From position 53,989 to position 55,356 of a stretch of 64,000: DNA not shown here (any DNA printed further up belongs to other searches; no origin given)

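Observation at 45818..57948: Large hopanoid operon with embedded isoprenoid-supply genes and an alcohol dehydrogenase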

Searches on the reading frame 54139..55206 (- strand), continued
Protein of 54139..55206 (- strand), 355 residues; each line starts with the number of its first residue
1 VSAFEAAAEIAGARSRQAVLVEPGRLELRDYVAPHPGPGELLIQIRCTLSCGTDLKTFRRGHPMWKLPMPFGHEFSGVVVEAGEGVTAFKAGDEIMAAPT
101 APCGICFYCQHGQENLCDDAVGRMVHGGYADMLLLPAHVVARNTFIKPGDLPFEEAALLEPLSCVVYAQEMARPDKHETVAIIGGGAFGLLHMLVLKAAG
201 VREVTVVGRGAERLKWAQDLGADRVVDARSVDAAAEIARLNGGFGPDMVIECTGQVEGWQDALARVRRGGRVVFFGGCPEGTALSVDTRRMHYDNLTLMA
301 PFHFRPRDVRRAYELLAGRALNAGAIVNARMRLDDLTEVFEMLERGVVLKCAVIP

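Call 31: find_homologous_proteins(query=A2, max_evalue=1e-30)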
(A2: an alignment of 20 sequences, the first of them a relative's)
Query A2 (20 sequences) (341 aa, profile of the alignment): 3548 proteins with E <= 1e-30 among 8000 candidates; the best 120 are listed.
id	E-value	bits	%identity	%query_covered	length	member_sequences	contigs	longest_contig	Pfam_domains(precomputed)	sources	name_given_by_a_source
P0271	3.1e-148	511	49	99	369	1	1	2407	PF00107.33,PF16912.12,PF08240.18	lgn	-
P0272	4.1e-148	511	50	99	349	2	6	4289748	PF00107.33,PF16912.12,PF13602.13,PF08240.18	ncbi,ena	-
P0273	1.4e-147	509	47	100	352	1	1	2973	PF00107.33,PF16912.12,PF13602.13,PF08240.18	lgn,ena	-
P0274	1.6e-147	509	49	99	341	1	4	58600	PF00107.33,PF16912.12,PF13602.13,PF08240.18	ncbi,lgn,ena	-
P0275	2.1e-147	509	50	99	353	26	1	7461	PF00107.33,PF16912.12,PF13602.13,PF08240.18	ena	-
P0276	2.7e-147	508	55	99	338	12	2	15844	PF00107.33,PF16912.12,PF13602.13,PF08240.18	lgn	-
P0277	3.4e-147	508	51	97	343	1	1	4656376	PF00107.33,PF16912.12,PF13602.13,PF08240.18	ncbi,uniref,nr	ncbi:sorbitol dehydrogenase [Desulfuromonas versatilis]|uniref:Sorbitol dehydrogenase n=1 Tax=Desulf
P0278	4.3e-147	508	50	99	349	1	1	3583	PF00107.33,PF16912.12,PF13602.13,PF08240.18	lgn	-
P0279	5.8e-147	507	48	99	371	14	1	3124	PF00107.33,PF16912.12,PF08240.18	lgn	-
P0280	5.9e-147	507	51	97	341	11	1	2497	PF00107.33,PF16912.12,PF13602.13,PF08240.18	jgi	-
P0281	5.9e-147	507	53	99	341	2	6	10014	PF00107.33,PF16912.12,PF13602.13,PF08240.18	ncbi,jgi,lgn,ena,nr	ncbi:MAG TPA: alcohol dehydrogenase catalytic domain-containing protein [Thermodesulfobacteriota bac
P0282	5.9e-147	507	51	99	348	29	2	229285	PF00107.33,PF16912.12,PF13602.13,PF08240.18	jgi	jgi:L-iditol 2-dehydrogenase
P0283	6.9e-147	507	47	100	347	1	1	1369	PF00107.33,PF16912.12,PF08240.18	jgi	jgi:L-iditol 2-dehydrogenase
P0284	7.6e-147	507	49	99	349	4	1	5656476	PF00107.33,PF16912.12,PF13602.13,PF08240.18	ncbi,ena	-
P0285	9.0e-147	506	51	97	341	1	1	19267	PF00107.33,PF16912.12,PF08240.18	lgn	-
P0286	1.2e-146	506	50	99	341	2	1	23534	PF00107.33,PF16912.12,PF02558.23,PF13602.13,PF08240.18,PF01488.27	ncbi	-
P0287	1.3e-146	506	52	99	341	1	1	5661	PF00107.33,PF16912.12,PF13602.13,PF08240.18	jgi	jgi:L-iditol 2-dehydrogenase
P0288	1.5e-146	506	49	99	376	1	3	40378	PF00107.33,PF16912.12,PF13602.13,PF08240.18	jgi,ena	jgi:L-iditol 2-dehydrogenase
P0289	1.6e-146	506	48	99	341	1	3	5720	PF00107.33,PF16912.12,PF13602.13,PF08240.18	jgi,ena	-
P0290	1.6e-146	506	50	99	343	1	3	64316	PF00107.33,PF16912.12,PF13602.13,PF08240.18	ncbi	-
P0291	2.3e-146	505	49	99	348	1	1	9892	PF00107.33,PF16912.12,PF13602.13,PF08240.18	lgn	-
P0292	2.4e-146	505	56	99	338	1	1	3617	PF00107.33,PF16912.12,PF13602.13,PF08240.18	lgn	-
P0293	2.4e-146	505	49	99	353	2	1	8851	PF00107.33,PF16912.12,PF13602.13,PF08240.18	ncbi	-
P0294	3.4e-146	505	49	99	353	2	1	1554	PF00107.33,PF16912.12,PF13602.13,PF08240.18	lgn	-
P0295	3.8e-146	504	50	99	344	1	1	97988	PF00107.33,PF16912.12,PF13602.13,PF08240.18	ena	-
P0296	4.5e-146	504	49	100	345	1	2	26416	PF00107.33,PF16912.12,PF13602.13,PF08240.18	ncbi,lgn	ncbi:MAG: zinc-binding dehydrogenase [bacterium]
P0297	7.0e-146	504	56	99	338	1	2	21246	PF00107.33,PF16912.12,PF13602.13,PF08240.18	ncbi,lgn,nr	ncbi:MAG: alcohol dehydrogenase catalytic domain-containing protein [Nitrospirae bacterium]|nr:alcoh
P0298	7.7e-146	503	50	97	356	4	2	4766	PF00107.33,PF16912.12,PF13602.13,PF08240.18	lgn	-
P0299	8.0e-146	503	50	99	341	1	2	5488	PF00107.33,PF16912.12,PF13602.13,PF08240.18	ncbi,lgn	ncbi:MAG: zinc-binding dehydrogenase [bacterium]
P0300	9.6e-146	503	50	99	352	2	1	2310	PF00107.33,PF16912.12,PF13602.13,PF08240.18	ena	-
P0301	9.9e-146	503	48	99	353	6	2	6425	PF00107.33,PF16912.12,PF13602.13,PF08240.18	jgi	jgi:L-iditol 2-dehydrogenase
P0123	1.1e-145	503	100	100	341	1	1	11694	PF00107.33,PF16912.12,PF08240.18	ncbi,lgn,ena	-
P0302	1.4e-145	503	49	100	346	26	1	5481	PF00107.33,PF16912.12,PF13602.13,PF08240.18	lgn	-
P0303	1.9e-145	502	48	99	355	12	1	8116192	PF00107.33,PF16912.12,PF08240.18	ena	-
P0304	1.9e-145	502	48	99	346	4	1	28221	PF00107.33,PF16912.12,PF13602.13,PF08240.18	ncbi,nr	ncbi:MAG: hypothetical protein D6723_07970 [Acidobacteria bacterium]|nr:MAG: hypothetical protein D6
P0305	2.3e-145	502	58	99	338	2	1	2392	PF00107.33,PF16912.12,PF13602.13,PF08240.18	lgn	-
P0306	3.1e-145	501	48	99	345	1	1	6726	PF00107.33,PF16912.12,PF13602.13,PF08240.18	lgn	-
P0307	3.5e-145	501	54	99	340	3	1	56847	PF00107.33,PF16912.12,PF13602.13,PF08240.18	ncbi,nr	ncbi:MAG: zinc-binding dehydrogenase [Nitrospirae bacterium]|nr:zinc-binding dehydrogenase [Nitrospi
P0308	3.5e-145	501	54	99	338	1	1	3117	PF00107.33,PF16912.12,PF08240.18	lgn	-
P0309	3.7e-145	501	55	99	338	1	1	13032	PF00107.33,PF16912.12,PF13602.13,PF08240.18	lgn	-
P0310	4.4e-145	501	50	99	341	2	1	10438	PF00107.33,PF16912.12,PF13602.13,PF08240.18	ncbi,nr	ncbi:MAG: zinc-binding dehydrogenase [Candidatus Latescibacteria bacterium]|nr:zinc-binding dehydrog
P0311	4.8e-145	501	50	98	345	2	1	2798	PF00107.33,PF16912.12,PF08240.18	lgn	-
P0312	7.7e-145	500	46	99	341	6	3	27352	PF00107.33,PF16912.12,PF13602.13,PF08240.18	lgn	-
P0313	8.3e-145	500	55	99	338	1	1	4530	PF00107.33,PF16912.12,PF13602.13,PF08240.18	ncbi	-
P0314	1.1e-144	500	49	99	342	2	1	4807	PF00107.33,PF16912.12,PF13602.13,PF08240.18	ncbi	-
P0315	1.2e-144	500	49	99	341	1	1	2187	PF00107.33,PF16912.12,PF08240.18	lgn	-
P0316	1.2e-144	499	53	98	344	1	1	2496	PF00107.33,PF16912.12,PF13602.13,PF08240.18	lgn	-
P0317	1.3e-144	499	56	99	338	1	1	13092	PF00107.33,PF16912.12,PF08240.18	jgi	jgi:L-iditol 2-dehydrogenase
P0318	1.3e-144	499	51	99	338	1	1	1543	PF00107.33,PF16912.12,PF13602.13,PF08240.18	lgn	-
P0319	1.4e-144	499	49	99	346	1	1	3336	PF00107.33,PF16912.12,PF13602.13,PF08240.18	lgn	-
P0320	1.7e-144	499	57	99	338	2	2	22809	PF00107.33,PF16912.12,PF13602.13,PF08240.18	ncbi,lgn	-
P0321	1.7e-144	499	50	99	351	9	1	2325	PF00107.33,PF16912.12,PF13602.13,PF08240.18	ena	-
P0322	1.8e-144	499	48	99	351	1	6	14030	PF00107.33,PF16912.12,PF13602.13,PF08240.18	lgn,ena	-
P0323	1.8e-144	499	53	99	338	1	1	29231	PF00107.33,PF16912.12,PF13602.13,PF08240.18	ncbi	ncbi:MAG: zinc-binding dehydrogenase [Nitrospirota bacterium]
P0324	2.1e-144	499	48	99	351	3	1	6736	PF00107.33,PF16912.12,PF13602.13,PF08240.18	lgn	-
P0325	2.2e-144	499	48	99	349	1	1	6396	PF00107.33,PF16912.12,PF13602.13,PF08240.18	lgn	-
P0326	2.6e-144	498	57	99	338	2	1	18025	PF00107.33,PF16912.12,PF08240.18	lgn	-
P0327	2.7e-144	498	54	99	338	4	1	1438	PF00107.33,PF16912.12,PF13602.13,PF08240.18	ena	-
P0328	2.8e-144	498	48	99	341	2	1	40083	PF00107.33,PF16912.12,PF13602.13,PF08240.18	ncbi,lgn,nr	ncbi:MAG TPA: zinc-binding dehydrogenase [Blastocatellia bacterium]|nr:zinc-binding dehydrogenase [B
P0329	3.0e-144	498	47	99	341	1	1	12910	PF00107.33,PF16912.12,PF13602.13,PF08240.18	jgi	jgi:L-iditol 2-dehydrogenase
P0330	3.7e-144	498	48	99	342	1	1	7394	PF00107.33,PF16912.12,PF13602.13,PF08240.18,PF01488.27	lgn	-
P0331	4.3e-144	498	54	99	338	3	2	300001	PF00107.33,PF16912.12,PF08240.18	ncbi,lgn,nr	ncbi:MAG: alcohol dehydrogenase catalytic domain-containing protein [Nitrospirae bacterium]|nr:alcoh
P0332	4.3e-144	498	56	99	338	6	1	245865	PF00107.33,PF16912.12,PF13602.13,PF08240.18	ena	-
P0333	5.1e-144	497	48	97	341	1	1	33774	PF00107.33,PF16912.12,PF13602.13,PF08240.18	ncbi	-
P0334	5.3e-144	497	54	99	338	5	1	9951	PF00107.33,PF16912.12,PF08240.18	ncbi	-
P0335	5.3e-144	497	47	99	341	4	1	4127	PF00107.33,PF16912.12,PF13602.13,PF08240.18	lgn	-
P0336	5.4e-144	497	56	99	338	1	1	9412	PF00107.33,PF16912.12,PF13602.13,PF08240.18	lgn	-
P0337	6.1e-144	497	51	99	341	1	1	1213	PF00107.33,PF16912.12,PF13602.13,PF08240.18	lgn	-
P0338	6.4e-144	497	51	99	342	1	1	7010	PF00107.33,PF16912.12,PF08240.18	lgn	-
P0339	6.6e-144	497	53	99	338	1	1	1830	PF00107.33,PF16912.12,PF13602.13,PF08240.18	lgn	-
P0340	6.8e-144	497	55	99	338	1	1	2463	PF00107.33,PF16912.12,PF13602.13,PF08240.18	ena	-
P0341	7.0e-144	497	55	99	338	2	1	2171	PF00107.33,PF16912.12,PF13602.13,PF08240.18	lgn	-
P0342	7.5e-144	497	50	99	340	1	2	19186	PF00107.33,PF16912.12,PF08240.18,PF01494.26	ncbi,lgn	-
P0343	7.6e-144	497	54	99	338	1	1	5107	PF00107.33,PF16912.12,PF08240.18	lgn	-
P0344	7.7e-144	497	55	99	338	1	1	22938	PF00107.33,PF16912.12,PF13602.13,PF08240.18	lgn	-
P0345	8.8e-144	497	49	99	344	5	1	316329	PF00107.33,PF16912.12,PF13602.13,PF08240.18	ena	-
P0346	8.8e-144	497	51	97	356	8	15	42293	PF00107.33,PF16912.12,PF13602.13,PF08240.18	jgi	-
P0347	8.9e-144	497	59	99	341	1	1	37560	PF00107.33,PF16912.12,PF13602.13,PF08240.18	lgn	-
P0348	9.4e-144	497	54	99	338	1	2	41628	PF00107.33,PF16912.12,PF08240.18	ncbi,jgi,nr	ncbi:MAG: alcohol dehydrogenase [Nitrospiraceae bacterium]|nr:MAG: alcohol dehydrogenase [Nitrospira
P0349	9.7e-144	496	50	99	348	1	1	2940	PF00107.33,PF16912.12,PF13602.13,PF08240.18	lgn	-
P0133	1.0e-143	496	47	100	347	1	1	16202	PF00107.33,PF16912.12,PF13602.13,PF08240.18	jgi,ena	-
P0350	1.1e-143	496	54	99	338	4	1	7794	PF00107.33,PF16912.12,PF13602.13,PF08240.18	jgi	-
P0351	1.1e-143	496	54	99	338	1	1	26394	PF00107.33,PF16912.12,PF08240.18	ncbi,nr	ncbi:MAG: zinc-binding dehydrogenase [Thermodesulfovibrionales bacterium]|nr:zinc-binding dehydrogen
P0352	1.3e-143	496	50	99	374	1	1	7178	PF00107.33,PF16912.12,PF13602.13,PF08240.18,PF01488.27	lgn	-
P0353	1.5e-143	496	56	99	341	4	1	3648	PF00107.33,PF16912.12,PF13602.13,PF08240.18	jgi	-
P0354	1.7e-143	496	55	99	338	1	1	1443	PF00107.33,PF16912.12,PF13602.13,PF08240.18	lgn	-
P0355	1.9e-143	496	54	99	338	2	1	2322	PF00107.33,PF16912.12,PF13602.13,PF08240.18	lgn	-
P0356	1.9e-143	496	50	99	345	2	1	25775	PF00107.33,PF16912.12,PF08240.18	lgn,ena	-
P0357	1.9e-143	496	54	99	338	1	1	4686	PF00107.33,PF16912.12,PF13602.13,PF08240.18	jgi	jgi:L-iditol 2-dehydrogenase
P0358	2.0e-143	495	54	99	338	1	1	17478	PF00107.33,PF16912.12,PF08240.18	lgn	-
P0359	2.6e-143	495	57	99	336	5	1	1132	PF00107.33,PF16912.12,PF13602.13,PF08240.18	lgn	-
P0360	2.9e-143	495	54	99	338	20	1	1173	PF00107.33,PF16912.12,PF08240.18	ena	-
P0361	3.1e-143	495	49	97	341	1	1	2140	PF00107.33,PF16912.12,PF13602.13,PF08240.18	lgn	-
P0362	3.1e-143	495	54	99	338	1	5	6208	PF00107.33,PF16912.12,PF08240.18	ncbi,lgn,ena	ncbi:MAG: zinc-binding dehydrogenase [Nitrospirota bacterium]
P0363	3.2e-143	495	55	99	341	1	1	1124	PF00107.33,PF16912.12,PF13602.13,PF08240.18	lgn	-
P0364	3.4e-143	495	55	97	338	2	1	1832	PF00107.33,PF16912.12,PF08240.18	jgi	-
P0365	3.6e-143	495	57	97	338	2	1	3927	PF00107.33,PF16912.12,PF13602.13,PF08240.18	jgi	-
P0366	3.6e-143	495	54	97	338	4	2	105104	PF00107.33,PF16912.12,PF13602.13,PF08240.18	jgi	-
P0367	4.0e-143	494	55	99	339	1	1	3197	PF00107.33,PF16912.12,PF13602.13,PF08240.18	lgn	-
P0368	4.1e-143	494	54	99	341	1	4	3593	PF00107.33,PF16912.12,PF08240.18,PF01494.26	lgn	-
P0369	4.3e-143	494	52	99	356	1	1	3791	PF00107.33,PF16912.12,PF13602.13,PF08240.18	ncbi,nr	ncbi:MAG: hypothetical protein EPN94_09615 [Nitrospirae bacterium]|nr:MAG: hypothetical protein EPN9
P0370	4.3e-143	494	58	61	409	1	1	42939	PF00107.33,PF16912.12,PF13602.13,PF08240.18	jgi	jgi:threonine dehydrogenase-like Zn-dependent dehydrogenase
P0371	4.5e-143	494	53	99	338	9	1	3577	PF00107.33,PF16912.12,PF08240.18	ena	-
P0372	4.9e-143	494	54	99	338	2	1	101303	PF00107.33,PF16912.12,PF13602.13,PF08240.18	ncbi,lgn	ncbi:MAG: zinc-binding dehydrogenase [Nitrospirota bacterium]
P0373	5.2e-143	494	55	99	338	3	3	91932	PF00107.33,PF16912.12,PF13602.13,PF08240.18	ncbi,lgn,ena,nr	ncbi:MAG: L-iditol 2-dehydrogenase [Nitrospirae bacterium]|nr:MAG: L-iditol 2-dehydrogenase [Nitrosp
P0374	5.5e-143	494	48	99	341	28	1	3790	PF00107.33,PF16912.12,PF02558.23,PF13602.13,PF08240.18,PF01488.27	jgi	jgi:L-iditol 2-dehydrogenase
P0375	5.9e-143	494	56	99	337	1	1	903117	PF00107.33,PF16912.12,PF08240.18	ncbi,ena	-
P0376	6.2e-143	494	54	99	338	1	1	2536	PF00107.33,PF16912.12,PF08240.18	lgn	-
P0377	6.3e-143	494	48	98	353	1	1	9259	PF00107.33,PF16912.12,PF08240.18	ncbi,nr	ncbi:MAG: zinc-binding dehydrogenase [bacterium]|nr:zinc-binding dehydrogenase [bacterium]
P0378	6.7e-143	494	56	97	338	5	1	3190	PF00107.33,PF16912.12,PF13602.13,PF08240.18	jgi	-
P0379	6.9e-143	494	54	99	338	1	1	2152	PF00107.33,PF16912.12,PF13602.13,PF08240.18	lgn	-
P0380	7.4e-143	494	55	99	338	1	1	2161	PF00107.33,PF16912.12,PF13602.13,PF08240.18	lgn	-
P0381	7.7e-143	494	49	99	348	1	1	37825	PF00107.33,PF16912.12,PF08240.18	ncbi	-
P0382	8.3e-143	493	47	99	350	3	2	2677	PF00107.33,PF16912.12,PF13602.13,PF08240.18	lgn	-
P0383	8.5e-143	493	54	97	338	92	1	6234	PF00107.33,PF16912.12,PF08240.18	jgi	jgi:L-iditol 2-dehydrogenase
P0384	8.5e-143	493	53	97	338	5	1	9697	PF00107.33,PF16912.12,PF08240.18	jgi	jgi:L-iditol 2-dehydrogenase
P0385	8.6e-143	493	54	99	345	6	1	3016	PF00107.33,PF16912.12,PF08240.18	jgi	jgi:L-iditol 2-dehydrogenase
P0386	9.6e-143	493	55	99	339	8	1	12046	PF00107.33,PF16912.12,PF13602.13,PF08240.18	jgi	-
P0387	9.9e-143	493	54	99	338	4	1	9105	PF00107.33,PF16912.12,PF08240.18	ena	-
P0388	9.9e-143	493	50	99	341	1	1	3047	PF00107.33,PF16912.12,PF13602.13,PF08240.18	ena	-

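Call 32: find_encoding_contigs(protein=P0277, flank=10000, max_places=1)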
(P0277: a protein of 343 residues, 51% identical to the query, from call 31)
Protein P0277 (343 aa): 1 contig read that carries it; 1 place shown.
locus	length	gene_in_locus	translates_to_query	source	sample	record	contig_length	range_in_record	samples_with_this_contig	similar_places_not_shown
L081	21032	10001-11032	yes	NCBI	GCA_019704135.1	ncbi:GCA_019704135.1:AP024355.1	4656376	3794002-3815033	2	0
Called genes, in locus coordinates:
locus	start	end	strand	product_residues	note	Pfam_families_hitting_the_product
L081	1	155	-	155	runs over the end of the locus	PF00036:EF-hand_1 (faint), PF13202:EF-hand_5 (faint), PF13405:EF-hand_6 (faint), PF13499:EF-hand_7 (weak), PF13833:EF-hand_8 (faint)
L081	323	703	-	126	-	PF00072:Response_reg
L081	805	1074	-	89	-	-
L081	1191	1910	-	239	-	PF00486:Trans_reg_C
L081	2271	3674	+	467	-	PF00672:HAMP, PF00512:HisKA, PF02518:HATPase_c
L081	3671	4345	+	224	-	PF00072:Response_reg, PF00486:Trans_reg_C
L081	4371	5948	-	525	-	PF00989:PAS, PF08448:PAS_4, PF13188:PAS_8 (faint), PF00158:Sigma54_activat, PF14532:Sigma54_activ_2, PF25601:AAA_lid_14, PF18024:HTH_50, PF02954:HTH_8 (weak), +1 more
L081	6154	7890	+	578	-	PF01266:DAO (faint), PF03486:HI0933_like (faint), PF07992:Pyr_redox_2, PF13450:NAD_binding_8 (faint), PF13738:Pyr_redox_3 (weak), PF00070:Pyr_redox, PF02852:Pyr_redox_dim, PF00581:Rhodanese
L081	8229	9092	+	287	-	PF01063:Aminotran_4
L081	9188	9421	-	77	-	-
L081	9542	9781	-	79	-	-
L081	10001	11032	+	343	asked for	PF08240:ADH_N, PF16912:Glu_dehyd_C, PF00107:ADH_zinc_N, PF13602:ADH_zinc_N_2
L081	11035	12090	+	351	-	PF08240:ADH_N, PF00107:ADH_zinc_N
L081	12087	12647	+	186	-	PF07883:Cupin_2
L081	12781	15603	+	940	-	PF10114:PocR, PF08448:PAS_4, PF08448:PAS_4, PF13426:PAS_9, PF00989:PAS, PF08448:PAS_4, PF00989:PAS, PF00512:HisKA, +8 more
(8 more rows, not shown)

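Call 33: find_encoding_contigs(protein=P0331, flank=10000, max_places=1)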
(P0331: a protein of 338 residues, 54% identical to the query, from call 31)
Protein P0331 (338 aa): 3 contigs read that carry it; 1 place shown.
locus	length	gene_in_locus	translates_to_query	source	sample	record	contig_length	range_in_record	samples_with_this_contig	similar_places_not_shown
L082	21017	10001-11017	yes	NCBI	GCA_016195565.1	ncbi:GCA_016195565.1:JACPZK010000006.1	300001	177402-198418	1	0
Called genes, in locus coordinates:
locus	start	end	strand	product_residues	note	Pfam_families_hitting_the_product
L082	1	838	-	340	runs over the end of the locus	PF02504:FA_synthesis, PF01515:PTA_PTB (weak)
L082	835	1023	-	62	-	PF01783:Ribosomal_L32p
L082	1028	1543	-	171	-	PF02620:YceD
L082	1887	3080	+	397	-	PF23914:TPR_CcmH_CycH (weak), PF25063:ARM_TT21_C (weak), PF00515:TPR_1 (weak), PF13414:TPR_11, PF00515:TPR_1 (weak), PF13432:TPR_16 (weak), PF13414:TPR_11, PF00515:TPR_1, +12 more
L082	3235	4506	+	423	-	PF03092:BT1 (faint), PF07690:MFS_1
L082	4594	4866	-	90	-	-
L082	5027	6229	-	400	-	PF01941:AdoMet_Synthase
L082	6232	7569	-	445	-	PF00342:PGI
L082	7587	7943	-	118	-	-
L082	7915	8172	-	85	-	PF09527:ATPase_gene1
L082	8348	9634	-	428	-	PF00202:Aminotran_3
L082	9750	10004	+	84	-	-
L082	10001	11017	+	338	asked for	PF08240:ADH_N, PF16912:Glu_dehyd_C, PF00107:ADH_zinc_N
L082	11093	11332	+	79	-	PF01954:AF2212-like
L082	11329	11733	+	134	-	PF01850:PIN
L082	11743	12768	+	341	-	PF08240:ADH_N, PF00107:ADH_zinc_N, PF13602:ADH_zinc_N_2 (weak)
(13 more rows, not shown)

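Call 34: find_encoding_contigs(protein=P0272, flank=10000, max_places=1)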
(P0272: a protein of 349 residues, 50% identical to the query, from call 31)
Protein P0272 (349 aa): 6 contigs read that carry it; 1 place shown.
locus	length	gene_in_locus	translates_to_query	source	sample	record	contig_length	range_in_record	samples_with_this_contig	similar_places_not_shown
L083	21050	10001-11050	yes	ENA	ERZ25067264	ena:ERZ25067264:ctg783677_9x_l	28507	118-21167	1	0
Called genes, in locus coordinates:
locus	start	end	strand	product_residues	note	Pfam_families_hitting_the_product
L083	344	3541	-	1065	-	PF00270:DEAD, PF04851:ResIII, PF00271:Helicase_C (faint)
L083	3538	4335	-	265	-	-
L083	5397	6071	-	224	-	PF03070:TENA_THI-4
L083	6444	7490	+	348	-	PF01212:Beta_elim_lyase, PF00155:Aminotran_1_2 (weak), PF01041:DegT_DnrJ_EryC1 (faint)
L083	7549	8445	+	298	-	PF00763:THF_DHG_CYH, PF02882:THF_DHG_CYH_C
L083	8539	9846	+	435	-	PF10282:Lactonase (faint), PF25174:Beta-prop_THOC3 (weak)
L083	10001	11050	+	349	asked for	PF08240:ADH_N, PF16912:Glu_dehyd_C, PF00107:ADH_zinc_N, PF13602:ADH_zinc_N_2 (weak)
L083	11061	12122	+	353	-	PF08240:ADH_N, PF13602:ADH_zinc_N_2 (faint), PF00107:ADH_zinc_N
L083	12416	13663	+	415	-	-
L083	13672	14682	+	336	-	PF00056:Ldh_1_N, PF02866:Ldh_1_C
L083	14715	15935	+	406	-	PF01979:Amidohydro_1, PF07969:Amidohydro_3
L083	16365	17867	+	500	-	PF01663:Phosphodiest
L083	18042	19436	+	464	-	-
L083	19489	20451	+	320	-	-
